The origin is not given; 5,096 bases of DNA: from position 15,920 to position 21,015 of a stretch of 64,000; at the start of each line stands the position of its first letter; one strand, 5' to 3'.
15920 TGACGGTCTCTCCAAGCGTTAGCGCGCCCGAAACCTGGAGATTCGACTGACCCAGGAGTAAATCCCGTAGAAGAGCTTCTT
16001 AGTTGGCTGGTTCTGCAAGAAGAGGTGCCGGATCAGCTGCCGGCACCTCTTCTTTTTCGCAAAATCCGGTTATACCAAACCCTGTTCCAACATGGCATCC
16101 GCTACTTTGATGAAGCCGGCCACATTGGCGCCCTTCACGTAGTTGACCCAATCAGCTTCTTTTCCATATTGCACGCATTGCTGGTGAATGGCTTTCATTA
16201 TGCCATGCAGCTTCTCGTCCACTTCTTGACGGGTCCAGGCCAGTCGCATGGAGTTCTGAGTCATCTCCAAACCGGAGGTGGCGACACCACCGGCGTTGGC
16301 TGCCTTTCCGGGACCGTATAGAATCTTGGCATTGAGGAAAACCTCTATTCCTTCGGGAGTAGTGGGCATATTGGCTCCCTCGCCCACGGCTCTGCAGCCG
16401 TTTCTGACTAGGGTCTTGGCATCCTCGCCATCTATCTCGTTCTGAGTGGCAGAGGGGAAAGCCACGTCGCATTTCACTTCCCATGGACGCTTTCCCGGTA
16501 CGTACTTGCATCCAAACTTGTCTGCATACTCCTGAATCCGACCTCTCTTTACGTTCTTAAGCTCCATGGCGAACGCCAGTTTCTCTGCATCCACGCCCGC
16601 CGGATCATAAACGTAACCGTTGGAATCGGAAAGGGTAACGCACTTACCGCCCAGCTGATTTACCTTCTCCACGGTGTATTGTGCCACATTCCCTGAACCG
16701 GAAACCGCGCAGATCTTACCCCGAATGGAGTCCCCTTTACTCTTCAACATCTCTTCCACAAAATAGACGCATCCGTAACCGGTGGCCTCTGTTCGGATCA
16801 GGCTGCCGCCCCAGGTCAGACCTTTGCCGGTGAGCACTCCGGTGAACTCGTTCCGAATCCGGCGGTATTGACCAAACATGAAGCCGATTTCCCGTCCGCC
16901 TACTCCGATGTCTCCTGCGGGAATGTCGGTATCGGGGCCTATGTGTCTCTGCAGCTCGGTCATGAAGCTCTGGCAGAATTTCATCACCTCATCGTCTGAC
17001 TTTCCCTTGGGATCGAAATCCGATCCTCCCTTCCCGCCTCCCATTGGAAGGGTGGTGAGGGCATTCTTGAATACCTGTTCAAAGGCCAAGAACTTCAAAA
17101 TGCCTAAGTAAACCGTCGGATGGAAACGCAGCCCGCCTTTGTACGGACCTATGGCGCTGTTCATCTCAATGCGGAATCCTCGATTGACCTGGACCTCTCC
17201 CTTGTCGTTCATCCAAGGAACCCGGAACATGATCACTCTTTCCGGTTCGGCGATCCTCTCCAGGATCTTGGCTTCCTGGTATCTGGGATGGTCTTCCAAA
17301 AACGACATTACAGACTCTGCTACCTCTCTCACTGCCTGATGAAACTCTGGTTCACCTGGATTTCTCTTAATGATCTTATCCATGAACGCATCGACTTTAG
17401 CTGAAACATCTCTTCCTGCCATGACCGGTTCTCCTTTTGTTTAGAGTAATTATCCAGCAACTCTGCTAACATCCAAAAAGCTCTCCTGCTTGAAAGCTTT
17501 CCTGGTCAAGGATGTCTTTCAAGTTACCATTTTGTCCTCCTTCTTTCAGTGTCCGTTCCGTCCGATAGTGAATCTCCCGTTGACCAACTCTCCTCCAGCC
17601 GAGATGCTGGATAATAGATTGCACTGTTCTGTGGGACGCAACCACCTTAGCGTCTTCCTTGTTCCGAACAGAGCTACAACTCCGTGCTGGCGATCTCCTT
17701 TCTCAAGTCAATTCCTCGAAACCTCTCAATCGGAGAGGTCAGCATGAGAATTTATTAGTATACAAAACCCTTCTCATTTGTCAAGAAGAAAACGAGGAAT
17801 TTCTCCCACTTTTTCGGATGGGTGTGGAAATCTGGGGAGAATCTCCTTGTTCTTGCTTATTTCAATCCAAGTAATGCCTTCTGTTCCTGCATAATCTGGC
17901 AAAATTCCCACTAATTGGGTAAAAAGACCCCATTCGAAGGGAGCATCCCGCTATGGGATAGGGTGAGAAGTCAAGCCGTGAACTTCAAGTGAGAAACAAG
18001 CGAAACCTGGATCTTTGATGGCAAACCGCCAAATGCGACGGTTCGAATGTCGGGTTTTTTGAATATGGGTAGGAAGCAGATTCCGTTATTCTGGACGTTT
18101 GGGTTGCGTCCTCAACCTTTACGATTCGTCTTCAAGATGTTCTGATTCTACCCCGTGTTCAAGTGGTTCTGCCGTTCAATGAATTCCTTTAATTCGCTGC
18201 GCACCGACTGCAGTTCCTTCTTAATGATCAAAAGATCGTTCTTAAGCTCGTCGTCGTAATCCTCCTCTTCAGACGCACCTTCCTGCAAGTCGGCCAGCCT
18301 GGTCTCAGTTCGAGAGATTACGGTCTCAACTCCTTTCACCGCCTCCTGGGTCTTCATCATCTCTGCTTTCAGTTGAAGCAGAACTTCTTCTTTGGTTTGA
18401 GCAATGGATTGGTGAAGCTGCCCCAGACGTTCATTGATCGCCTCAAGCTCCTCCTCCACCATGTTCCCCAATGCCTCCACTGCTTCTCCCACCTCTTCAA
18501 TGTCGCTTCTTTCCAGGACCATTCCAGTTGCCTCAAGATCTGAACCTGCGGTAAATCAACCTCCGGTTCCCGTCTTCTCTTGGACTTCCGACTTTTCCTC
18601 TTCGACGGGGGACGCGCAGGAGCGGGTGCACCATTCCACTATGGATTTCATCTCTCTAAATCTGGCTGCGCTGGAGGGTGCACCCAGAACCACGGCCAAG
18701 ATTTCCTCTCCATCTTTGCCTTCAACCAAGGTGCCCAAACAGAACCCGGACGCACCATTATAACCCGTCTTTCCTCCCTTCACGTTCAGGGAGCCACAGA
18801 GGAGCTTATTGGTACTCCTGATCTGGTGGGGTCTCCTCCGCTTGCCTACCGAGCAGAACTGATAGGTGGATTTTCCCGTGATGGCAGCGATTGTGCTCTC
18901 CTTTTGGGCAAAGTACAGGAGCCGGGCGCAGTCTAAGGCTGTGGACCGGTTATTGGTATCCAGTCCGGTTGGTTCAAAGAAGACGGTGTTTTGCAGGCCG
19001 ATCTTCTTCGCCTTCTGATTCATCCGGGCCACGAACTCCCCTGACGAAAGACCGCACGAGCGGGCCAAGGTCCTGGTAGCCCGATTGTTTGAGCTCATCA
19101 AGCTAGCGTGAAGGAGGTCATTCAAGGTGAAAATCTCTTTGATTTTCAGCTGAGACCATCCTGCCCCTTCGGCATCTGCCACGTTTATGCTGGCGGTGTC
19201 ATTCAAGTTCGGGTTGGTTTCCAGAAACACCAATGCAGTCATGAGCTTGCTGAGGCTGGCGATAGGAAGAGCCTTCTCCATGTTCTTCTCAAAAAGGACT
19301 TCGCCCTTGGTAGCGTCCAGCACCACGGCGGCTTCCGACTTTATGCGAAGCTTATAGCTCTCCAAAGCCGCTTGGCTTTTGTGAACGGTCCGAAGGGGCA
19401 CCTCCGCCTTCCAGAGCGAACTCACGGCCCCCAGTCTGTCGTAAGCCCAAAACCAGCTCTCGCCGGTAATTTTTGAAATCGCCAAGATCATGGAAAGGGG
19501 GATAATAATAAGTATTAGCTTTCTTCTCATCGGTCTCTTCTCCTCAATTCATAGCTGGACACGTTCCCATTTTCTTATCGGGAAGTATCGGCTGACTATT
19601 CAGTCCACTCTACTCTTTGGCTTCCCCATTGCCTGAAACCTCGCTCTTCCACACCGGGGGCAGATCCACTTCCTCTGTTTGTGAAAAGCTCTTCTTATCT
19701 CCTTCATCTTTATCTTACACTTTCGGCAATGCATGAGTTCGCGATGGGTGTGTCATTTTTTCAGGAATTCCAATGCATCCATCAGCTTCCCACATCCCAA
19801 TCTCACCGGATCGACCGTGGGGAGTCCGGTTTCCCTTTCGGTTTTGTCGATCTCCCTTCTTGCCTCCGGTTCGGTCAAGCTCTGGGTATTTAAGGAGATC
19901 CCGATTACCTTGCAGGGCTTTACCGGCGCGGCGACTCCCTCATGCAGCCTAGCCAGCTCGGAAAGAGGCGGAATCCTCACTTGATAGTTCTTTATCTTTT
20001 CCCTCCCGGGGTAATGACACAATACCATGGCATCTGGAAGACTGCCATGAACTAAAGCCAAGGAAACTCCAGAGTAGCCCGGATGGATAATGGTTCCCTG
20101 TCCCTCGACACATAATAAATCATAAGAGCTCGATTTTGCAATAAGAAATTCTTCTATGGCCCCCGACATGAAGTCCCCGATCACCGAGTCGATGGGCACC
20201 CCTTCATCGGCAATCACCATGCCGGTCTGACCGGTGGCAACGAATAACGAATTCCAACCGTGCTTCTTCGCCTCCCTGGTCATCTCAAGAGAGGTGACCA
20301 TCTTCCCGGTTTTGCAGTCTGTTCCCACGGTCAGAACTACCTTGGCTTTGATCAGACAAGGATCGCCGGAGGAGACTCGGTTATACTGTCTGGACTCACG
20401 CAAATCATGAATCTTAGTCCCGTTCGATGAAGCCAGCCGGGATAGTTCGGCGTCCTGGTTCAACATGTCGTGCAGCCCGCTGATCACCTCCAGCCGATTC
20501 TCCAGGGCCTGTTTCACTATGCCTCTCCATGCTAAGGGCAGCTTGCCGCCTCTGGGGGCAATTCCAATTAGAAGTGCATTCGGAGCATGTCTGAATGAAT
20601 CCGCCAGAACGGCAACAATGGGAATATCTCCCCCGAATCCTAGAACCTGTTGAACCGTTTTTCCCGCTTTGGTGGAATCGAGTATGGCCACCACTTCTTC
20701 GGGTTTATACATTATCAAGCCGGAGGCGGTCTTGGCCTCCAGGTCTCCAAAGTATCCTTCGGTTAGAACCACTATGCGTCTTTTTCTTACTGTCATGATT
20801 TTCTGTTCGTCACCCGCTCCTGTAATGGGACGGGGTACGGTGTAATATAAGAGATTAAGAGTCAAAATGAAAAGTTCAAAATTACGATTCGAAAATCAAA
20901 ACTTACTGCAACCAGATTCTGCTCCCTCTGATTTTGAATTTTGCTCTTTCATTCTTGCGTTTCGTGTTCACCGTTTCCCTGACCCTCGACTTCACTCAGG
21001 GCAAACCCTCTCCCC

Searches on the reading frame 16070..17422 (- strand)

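Call 62: search_protein_families(library=pfam, proteins=[window:16070-17422:-], max_evalue=0.00001)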
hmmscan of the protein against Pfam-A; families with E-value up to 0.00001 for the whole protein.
window:16070-17422:- (450 aa): 2 families
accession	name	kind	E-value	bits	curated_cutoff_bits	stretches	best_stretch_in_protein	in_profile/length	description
PF00208.27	ELFV_dehydrog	-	1.4e-92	310.3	23.4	1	205-448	1-241/241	Glutamate/Leucine/Phenylalanine/Valine dehydrogenase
PF02812.23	ELFV_dehydrog_N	-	1.3e-51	174.2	25.3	1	60-187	1-128/129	Glu/Leu/Phe/Val dehydrogenase, dimerisation domain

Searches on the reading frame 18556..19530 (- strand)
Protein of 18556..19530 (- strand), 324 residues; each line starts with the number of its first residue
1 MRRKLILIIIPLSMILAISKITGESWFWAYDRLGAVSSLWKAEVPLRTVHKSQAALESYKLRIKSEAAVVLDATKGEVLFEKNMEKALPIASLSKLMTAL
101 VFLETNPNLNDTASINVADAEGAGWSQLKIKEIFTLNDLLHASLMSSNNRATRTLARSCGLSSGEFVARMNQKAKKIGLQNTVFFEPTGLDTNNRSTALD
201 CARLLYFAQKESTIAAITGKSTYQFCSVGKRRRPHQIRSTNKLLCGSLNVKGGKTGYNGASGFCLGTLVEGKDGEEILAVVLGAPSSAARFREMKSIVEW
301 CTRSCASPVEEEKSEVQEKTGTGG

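Call 63: search_protein_families(library=pfam, proteins=[window:18556-19530:-], max_evalue=0.00001)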
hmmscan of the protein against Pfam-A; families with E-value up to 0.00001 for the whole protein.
window:18556-19530:- (324 aa): 2 families
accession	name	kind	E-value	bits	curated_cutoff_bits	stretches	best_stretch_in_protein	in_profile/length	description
PF00768.25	Peptidase_S11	-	2.4e-41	142.2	27.6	1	61-285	8-238/239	D-alanyl-D-alanine carboxypeptidase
PF13354.11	Beta-lactamase2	-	1.2e-09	38.3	22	1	69-205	3-143/214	Beta-lactamase enzyme family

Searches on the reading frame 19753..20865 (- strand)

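Call 63: search_protein_families(library=pfam, proteins=[window:19753-20865:-], max_evalue=0.00001)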
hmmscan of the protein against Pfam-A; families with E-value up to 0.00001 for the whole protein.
window:19753-20865:- (370 aa): 2 families
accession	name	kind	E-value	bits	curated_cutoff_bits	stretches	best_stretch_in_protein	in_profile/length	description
PF07755.17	DUF1611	-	4.4e-69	232.4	25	1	169-362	7-201/201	Domain of unknown function (DUF1611_C) P-loop domain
PF17396.8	DUF1611_N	-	2.4e-26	92.3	22.6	1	65-157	2-94/95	Domain of unknown function (DUF1611_N) Rossmann-like domain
